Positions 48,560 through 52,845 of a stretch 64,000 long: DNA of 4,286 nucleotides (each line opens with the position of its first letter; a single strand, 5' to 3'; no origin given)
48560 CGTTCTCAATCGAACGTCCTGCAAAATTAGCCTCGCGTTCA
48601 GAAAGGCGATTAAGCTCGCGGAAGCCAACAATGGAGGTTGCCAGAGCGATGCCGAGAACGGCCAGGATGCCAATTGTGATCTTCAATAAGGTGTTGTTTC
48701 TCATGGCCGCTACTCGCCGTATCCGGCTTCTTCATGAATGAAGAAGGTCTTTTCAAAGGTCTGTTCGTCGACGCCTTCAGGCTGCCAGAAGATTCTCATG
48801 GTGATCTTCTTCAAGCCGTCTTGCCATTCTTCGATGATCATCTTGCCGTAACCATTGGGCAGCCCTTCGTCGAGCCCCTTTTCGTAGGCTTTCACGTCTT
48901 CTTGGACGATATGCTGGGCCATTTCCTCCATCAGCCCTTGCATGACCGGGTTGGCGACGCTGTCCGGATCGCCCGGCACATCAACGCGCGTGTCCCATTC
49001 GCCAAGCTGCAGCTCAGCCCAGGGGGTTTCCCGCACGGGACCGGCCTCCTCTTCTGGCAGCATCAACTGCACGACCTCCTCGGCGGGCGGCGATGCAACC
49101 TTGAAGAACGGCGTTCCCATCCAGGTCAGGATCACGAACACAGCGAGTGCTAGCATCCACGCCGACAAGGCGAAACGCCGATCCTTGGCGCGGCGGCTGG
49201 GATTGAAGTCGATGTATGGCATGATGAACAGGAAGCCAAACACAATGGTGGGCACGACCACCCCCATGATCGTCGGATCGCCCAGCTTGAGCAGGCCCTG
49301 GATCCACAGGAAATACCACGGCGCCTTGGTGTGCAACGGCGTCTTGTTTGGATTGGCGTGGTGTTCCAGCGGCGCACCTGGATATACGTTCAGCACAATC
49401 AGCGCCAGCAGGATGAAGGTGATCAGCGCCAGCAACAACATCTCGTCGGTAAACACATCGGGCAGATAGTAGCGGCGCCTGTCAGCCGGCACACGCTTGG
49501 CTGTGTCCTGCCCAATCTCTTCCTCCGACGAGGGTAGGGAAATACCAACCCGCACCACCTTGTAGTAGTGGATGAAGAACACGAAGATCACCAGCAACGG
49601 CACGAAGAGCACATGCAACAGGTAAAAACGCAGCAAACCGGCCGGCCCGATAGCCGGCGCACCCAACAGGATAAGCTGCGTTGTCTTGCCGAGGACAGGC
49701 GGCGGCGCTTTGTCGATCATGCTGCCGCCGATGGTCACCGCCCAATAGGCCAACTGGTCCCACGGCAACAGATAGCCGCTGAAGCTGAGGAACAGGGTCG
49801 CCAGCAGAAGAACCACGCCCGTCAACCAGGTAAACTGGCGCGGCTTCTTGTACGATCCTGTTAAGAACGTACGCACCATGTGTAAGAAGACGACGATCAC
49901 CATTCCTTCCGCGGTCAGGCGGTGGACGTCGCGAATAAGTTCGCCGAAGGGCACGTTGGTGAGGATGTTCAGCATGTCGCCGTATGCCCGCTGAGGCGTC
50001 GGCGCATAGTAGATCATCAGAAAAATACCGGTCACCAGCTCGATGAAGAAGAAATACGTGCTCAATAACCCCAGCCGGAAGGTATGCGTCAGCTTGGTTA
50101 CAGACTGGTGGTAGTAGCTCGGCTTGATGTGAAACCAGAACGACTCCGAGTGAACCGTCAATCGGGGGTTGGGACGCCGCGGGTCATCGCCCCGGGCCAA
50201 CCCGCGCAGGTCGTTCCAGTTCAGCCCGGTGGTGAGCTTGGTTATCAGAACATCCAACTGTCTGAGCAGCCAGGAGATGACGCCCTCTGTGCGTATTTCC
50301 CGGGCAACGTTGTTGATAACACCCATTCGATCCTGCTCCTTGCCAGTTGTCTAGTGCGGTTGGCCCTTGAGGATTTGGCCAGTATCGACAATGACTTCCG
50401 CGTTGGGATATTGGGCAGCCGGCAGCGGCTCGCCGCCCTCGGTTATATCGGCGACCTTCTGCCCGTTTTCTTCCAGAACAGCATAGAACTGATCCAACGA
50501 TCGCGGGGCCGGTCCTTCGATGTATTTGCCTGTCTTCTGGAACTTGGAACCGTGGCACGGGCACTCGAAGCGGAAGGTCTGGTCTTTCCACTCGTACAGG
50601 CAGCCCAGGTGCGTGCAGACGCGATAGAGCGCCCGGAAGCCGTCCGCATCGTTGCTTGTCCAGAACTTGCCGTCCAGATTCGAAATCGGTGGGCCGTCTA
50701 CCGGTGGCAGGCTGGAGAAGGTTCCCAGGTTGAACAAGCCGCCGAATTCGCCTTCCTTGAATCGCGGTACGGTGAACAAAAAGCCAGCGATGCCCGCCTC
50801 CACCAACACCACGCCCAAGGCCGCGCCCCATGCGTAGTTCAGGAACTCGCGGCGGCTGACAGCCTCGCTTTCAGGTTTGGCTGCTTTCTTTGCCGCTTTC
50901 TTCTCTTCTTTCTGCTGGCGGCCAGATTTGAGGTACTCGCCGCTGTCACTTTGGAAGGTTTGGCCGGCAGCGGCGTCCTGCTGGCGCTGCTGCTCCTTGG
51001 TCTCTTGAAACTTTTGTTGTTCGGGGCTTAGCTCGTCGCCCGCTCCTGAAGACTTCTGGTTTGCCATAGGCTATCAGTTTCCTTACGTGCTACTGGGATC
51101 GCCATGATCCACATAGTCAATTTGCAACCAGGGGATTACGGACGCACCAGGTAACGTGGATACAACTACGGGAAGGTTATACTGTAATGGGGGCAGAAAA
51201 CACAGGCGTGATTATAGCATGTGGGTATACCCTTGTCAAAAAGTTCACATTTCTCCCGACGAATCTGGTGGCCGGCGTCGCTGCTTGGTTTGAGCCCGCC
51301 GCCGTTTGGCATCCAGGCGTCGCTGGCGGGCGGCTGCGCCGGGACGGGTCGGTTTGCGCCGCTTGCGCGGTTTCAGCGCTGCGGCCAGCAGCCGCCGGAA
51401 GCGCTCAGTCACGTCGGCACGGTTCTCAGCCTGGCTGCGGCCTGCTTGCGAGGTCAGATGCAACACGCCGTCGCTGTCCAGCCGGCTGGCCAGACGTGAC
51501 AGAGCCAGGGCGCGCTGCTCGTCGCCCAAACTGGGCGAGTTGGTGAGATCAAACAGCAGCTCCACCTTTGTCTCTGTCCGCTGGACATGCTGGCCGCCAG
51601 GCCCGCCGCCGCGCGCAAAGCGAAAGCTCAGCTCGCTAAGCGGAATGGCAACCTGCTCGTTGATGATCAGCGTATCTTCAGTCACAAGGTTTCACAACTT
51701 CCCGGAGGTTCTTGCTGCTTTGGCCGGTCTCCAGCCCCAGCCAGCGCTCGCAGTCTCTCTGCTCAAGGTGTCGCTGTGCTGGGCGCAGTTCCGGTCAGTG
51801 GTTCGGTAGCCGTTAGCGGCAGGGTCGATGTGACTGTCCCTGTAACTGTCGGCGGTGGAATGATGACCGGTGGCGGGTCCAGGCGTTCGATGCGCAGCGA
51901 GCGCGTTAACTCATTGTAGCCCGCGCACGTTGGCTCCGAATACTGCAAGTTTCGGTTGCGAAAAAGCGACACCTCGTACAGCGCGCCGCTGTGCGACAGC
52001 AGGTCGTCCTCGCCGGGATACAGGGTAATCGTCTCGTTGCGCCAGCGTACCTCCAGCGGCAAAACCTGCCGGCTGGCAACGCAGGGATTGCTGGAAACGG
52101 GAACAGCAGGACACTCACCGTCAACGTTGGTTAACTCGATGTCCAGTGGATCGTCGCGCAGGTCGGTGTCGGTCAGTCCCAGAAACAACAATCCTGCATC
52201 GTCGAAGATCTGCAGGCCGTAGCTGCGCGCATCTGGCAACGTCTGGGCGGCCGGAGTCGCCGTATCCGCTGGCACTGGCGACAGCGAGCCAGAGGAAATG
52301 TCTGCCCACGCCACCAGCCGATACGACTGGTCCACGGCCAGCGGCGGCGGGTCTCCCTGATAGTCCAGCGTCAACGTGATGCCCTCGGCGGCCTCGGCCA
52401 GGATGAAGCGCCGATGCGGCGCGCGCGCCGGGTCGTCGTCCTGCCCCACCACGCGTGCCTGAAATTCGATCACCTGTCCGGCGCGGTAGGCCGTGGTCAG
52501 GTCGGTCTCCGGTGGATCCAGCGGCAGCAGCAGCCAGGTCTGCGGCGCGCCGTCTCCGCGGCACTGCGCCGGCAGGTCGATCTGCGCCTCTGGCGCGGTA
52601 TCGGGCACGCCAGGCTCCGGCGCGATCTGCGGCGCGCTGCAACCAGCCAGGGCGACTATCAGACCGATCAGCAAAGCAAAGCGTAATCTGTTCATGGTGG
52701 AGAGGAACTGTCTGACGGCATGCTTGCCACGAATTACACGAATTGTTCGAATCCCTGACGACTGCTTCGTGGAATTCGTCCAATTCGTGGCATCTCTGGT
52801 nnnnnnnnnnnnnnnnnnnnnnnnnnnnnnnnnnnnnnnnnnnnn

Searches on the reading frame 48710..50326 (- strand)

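Call 6: search_protein_families(library=pfam, proteins=[window:48710-50326:-])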
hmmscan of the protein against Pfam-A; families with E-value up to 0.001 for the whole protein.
window:48710-50326:- (538 aa): 3 families
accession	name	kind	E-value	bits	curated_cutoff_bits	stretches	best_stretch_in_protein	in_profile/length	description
PF00033.24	Cytochrome_B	-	4e-39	134.9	27.2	1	77-256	8-184/189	Cytochrome b/b6/petB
PF13631.11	Cytochrom_B_N_2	-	2.1e-33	116.1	27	1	142-313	3-162/169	Cytochrome b(N-terminal)/b6/petB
PF00032.22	Cytochrom_B_C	-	2.2e-12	47.5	20.7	1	324-405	2-83/102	Cytochrome b(C-terminal)/b6/petD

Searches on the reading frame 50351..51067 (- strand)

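Call 6: search_protein_families(library=pfam, proteins=[window:50351-51067:-])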
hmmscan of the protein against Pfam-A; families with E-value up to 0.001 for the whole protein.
window:50351-51067:- (238 aa): 1 family
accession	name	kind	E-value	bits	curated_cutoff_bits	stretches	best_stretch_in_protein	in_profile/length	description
PF00355.32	Rieske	-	6.1e-10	39.3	20.3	1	141-194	33-87/88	Rieske [2Fe-2S] domain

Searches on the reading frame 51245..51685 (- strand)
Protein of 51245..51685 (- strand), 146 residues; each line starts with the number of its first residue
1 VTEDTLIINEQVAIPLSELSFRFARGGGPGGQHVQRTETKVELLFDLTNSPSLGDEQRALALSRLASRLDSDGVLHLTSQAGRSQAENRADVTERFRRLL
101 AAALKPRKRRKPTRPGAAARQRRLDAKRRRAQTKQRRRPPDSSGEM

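Call 63: search_protein_families(library=pfam, proteins=[window:51245-51685:-], max_evalue=0.1)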
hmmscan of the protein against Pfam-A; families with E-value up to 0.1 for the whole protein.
window:51245-51685:- (146 aa): 1 family
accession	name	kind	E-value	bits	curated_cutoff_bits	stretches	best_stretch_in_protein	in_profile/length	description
PF00472.26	RF-1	-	3.9e-17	62.7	35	1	11-136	4-115/116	RF-1 domain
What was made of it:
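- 51245..51685 (-): ArfB-like RF-1-domain protein (146 aa), probably the last gene of the unit. PF00472 at 62.7 bits (call 63).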

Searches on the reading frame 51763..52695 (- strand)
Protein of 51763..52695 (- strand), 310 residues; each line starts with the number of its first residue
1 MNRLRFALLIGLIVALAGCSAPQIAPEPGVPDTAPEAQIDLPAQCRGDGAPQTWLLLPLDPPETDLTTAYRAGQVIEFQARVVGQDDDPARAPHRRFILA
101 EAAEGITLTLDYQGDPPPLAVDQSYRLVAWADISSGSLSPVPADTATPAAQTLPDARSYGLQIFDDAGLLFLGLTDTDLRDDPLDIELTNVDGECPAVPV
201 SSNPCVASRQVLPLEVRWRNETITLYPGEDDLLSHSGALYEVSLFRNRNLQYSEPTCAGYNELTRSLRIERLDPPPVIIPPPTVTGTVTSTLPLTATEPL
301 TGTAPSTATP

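Call 6: search_protein_families(library=pfam, proteins=[window:51763-52695:-])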
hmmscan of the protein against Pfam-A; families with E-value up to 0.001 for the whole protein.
window:51763-52695:- (310 aa): 0 families

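Call 24: search_protein_families(library=ncbifam, proteins=[window:51766-52695:-], max_evalue=0.01)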
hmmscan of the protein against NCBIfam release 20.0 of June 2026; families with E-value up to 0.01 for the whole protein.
window:51766-52695:- (310 aa): 0 families

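Call 63: search_protein_families(library=pfam, proteins=[window:51763-52695:-], max_evalue=0.1)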
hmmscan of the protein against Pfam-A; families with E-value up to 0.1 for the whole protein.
window:51763-52695:- (310 aa): 0 families
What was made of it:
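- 51763..52695 (-): Conserved lipoprotein gene (310 aa, lipobox LAGC), probably co-transcribed. No Pfam or NCBIfam family matches (calls 6, 24, 63).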
